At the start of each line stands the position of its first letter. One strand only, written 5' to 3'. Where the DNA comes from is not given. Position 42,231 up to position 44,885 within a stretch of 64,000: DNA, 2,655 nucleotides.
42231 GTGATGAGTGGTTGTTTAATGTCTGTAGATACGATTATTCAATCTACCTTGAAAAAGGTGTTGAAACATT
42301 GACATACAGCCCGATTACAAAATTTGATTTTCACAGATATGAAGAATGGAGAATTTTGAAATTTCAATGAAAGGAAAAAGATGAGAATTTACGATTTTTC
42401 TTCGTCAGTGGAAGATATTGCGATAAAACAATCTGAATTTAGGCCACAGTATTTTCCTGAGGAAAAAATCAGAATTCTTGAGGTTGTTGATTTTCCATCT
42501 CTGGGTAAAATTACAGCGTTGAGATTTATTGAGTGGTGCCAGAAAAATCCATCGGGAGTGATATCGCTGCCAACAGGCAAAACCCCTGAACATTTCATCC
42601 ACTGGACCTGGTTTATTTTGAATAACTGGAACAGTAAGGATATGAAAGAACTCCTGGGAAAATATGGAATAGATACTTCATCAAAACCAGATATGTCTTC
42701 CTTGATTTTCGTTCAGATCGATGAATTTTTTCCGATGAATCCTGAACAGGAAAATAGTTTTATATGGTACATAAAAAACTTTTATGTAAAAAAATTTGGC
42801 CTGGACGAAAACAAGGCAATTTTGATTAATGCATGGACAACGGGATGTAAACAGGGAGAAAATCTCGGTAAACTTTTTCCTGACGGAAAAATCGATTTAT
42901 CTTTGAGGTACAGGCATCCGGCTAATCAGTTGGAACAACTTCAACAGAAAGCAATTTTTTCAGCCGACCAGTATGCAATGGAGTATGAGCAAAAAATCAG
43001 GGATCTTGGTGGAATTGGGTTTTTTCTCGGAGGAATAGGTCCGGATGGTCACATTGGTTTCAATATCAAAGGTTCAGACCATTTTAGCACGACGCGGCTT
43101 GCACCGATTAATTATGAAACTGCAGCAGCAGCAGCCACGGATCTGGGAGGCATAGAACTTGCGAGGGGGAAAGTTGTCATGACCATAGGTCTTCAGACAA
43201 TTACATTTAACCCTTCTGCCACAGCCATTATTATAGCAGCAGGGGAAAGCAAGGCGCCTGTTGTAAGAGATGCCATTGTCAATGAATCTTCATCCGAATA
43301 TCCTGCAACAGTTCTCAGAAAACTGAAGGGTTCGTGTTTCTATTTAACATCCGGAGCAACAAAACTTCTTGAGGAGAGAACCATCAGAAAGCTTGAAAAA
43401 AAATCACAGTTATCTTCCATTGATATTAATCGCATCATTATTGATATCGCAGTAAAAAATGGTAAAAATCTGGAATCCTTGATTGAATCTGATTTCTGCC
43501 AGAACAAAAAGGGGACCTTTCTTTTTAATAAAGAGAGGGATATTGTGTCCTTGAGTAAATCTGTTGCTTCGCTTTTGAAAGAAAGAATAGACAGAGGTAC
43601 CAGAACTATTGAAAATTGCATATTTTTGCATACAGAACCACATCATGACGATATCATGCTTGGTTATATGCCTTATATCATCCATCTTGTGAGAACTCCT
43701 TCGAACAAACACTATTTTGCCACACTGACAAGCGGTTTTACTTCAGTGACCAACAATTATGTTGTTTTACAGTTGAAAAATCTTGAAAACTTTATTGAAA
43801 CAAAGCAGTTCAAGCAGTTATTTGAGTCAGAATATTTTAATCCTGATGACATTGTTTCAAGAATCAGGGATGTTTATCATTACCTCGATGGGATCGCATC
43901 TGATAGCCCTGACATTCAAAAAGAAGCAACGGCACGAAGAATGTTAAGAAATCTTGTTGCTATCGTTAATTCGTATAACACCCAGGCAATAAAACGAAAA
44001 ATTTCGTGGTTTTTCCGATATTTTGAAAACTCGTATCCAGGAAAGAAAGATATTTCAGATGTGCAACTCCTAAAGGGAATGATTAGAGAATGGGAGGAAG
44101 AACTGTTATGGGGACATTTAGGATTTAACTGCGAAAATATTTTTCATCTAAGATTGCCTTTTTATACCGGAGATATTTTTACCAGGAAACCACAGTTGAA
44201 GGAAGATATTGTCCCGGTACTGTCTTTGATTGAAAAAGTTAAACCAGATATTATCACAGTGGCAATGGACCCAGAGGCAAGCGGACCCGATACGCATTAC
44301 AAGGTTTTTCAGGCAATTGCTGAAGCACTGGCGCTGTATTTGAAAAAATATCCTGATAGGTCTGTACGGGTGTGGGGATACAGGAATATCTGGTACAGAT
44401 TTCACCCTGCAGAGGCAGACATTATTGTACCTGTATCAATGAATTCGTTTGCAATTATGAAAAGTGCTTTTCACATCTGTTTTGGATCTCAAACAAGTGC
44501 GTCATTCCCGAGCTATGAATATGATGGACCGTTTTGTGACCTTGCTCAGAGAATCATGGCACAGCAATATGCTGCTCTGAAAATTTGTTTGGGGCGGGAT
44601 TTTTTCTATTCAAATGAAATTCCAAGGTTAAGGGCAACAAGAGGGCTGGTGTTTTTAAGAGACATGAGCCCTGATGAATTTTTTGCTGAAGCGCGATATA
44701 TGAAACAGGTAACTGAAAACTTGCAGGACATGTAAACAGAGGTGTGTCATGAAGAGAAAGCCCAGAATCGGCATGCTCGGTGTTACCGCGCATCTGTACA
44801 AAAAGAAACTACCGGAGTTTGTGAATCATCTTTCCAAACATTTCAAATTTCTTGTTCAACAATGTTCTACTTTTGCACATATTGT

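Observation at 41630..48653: Carbohydrate-utilisation cluster with an unusual deaminase-deacetylase fusion: CBM9-like secreted protein, NagB::PIG-L fusion, AraA-family isomerase, FGGY kinase, convergent MFS transporter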

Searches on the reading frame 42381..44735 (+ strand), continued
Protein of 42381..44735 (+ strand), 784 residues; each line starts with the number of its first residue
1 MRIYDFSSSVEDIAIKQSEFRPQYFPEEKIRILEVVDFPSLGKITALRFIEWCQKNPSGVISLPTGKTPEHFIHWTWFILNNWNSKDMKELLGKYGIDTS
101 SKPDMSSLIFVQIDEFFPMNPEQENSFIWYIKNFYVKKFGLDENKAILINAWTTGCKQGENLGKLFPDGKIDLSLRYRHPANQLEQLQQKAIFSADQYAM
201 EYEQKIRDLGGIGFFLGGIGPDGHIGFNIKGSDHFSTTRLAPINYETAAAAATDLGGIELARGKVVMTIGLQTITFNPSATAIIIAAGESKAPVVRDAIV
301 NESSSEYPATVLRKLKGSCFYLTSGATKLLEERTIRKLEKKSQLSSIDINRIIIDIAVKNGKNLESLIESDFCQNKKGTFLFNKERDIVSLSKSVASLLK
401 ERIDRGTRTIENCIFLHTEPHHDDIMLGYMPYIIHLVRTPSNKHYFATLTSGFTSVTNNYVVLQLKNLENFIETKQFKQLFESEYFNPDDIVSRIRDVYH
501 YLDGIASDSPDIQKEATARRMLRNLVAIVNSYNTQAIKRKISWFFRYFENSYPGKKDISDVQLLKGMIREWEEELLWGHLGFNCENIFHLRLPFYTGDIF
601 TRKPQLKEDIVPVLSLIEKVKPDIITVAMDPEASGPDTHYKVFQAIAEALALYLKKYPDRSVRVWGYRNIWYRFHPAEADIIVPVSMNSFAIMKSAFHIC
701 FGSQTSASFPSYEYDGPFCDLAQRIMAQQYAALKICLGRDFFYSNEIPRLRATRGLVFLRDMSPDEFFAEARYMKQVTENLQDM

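Call 69: search_protein_families(library=pfam, alignment_id=A3, max_evalue=0.00001)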
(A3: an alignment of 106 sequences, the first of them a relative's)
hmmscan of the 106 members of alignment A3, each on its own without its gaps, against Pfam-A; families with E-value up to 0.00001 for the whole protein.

A. member 1, L009:1581-2132:+ (183 aa): 2 families
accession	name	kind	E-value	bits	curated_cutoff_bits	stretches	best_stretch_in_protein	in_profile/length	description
PF01381.28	HTH_3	-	8.3e-11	42.2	23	1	121-168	1-47/55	Helix-turn-helix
PF13560.12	HTH_31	-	3.8e-10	40.4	27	1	120-168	5-53/64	Helix-turn-helix domain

B. families by the number of members that match (of 106 scanned): 116 families (the first 25 are shown)
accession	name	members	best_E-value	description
PF13354.11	Beta-lactamase2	7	1.2e-55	Beta-lactamase enzyme family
PF07676.18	PD40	6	1.3e-15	WD40-like Beta Propeller Repeat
PF00768.25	Peptidase_S11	5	7.8e-07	D-alanyl-D-alanine carboxypeptidase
PF01182.26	Glucosamine_iso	4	3.6e-22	Glucosamine-6-phosphate isomerases/6-phosphogluconolactonase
PF17167.11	Glyco_hydro_94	3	5.7e-178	Glycosyl hydrolase 94 superfamily, catalytic domain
PF06165.18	GH94_b-supersand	3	7.9e-82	Glycosyl hydrolase 94, supersandwich domain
PF00704.34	Glyco_hydro_18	3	1.3e-66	Glycosyl hydrolases family 18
PF00465.25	Fe-ADH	3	2.3e-52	Iron-containing alcohol dehydrogenase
PF25137.1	ADH_Fe_C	3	6.4e-31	Fe-containing alcohol dehydrogenase family, C-terminal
PF13685.12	Fe-ADH_2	3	1.5e-09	Iron-containing alcohol dehydrogenase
PF01008.23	IF-2B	2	2.3e-92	Initiation factor 2 subunit family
PF00480.26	ROK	2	4.3e-55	ROK family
PF00474.23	SSF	2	2e-31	Sodium:solute symporter family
PF00005.33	ABC_tran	2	2.1e-28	ABC transporter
PF01797.21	Y1_Tnp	2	1.4e-27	Transposase IS200 like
PF00877.26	NLPC_P60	2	2e-14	NlpC/P60 family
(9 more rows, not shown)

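Call 70: search_protein_families(library=pfam, alignment_id=A1, max_evalue=0.01)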
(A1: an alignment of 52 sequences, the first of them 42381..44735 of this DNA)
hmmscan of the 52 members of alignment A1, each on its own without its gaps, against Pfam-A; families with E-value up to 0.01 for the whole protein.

A. member 1, window:42381-44735:+ (784 aa): 2 families
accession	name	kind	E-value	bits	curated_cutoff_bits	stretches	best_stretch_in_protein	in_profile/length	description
PF01182.26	Glucosamine_iso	-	2.9e-05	24.4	27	1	180-315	92-219/225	Glucosamine-6-phosphate isomerases/6-phosphogluconolactonase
PF02585.22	PIG-L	-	0.00091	20.2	28.2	0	419-649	4-128/129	GlcNAc-PI de-N-acetylase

B. families by the number of members that match (of 52 scanned): 3 families
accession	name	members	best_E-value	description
PF01182.26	Glucosamine_iso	45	1.2e-05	Glucosamine-6-phosphate isomerases/6-phosphogluconolactonase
PF02585.22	PIG-L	34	8.4e-06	GlcNAc-PI de-N-acetylase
PF04443.18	LuxE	1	0.0042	Acyl-protein synthetase, LuxE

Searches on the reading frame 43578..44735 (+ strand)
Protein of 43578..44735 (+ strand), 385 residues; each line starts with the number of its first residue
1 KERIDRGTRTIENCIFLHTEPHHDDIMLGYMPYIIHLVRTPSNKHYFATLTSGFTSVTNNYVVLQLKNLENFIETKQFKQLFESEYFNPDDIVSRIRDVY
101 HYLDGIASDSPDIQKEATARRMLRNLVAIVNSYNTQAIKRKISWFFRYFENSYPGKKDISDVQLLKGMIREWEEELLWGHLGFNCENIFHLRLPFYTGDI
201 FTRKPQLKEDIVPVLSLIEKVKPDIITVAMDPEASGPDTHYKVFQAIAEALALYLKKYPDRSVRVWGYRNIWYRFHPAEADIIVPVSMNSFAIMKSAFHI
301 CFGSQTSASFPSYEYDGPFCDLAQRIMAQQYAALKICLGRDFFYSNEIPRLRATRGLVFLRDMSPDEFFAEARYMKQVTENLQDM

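Call 71: search_protein_families(library=ncbifam, proteins=[window:43578-44735:+], max_evalue=0.01)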
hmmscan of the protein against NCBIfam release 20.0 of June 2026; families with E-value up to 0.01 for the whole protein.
window:43578-44735:+ (385 aa): 1 family
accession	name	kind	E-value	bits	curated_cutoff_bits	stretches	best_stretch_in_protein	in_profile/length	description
NF002557.0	PRK02122.1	subfamily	1.6e-23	82.7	384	1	123-298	425-598/653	glucosamine-6-phosphate deaminase-like protein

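Call 79: search_protein_representatives(protein=window:43578-44735:+)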
Query: 385 residues. Proteins with E-value up to 0.001 (for the whole library): 547; up to 1e-10: 343; up to 1e-30: 165. The best 150 are listed.
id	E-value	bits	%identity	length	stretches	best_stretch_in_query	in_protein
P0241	1.2e-142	492.2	61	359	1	27-381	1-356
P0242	6.5e-133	460.1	56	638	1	6-380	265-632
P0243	1.8e-128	445.5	49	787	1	2-381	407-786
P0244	1.4e-115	403.0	47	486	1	8-382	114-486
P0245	1.4e-113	396.4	47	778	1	3-380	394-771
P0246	2.8e-113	395.5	46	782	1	2-375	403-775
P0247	7.3e-113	394.1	47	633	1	1-370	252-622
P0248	9.0e-113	393.8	45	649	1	2-381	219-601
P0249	4.3e-110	385.0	51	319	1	66-381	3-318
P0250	5.3e-110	384.7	47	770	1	3-374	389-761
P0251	6.9e-106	371.1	49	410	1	4-372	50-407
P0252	1.0e-102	360.7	45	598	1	16-382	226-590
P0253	3.8e-101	355.5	70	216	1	168-380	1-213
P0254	2.7e-96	339.5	52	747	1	2-369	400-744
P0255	6.6e-95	335.0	43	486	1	3-379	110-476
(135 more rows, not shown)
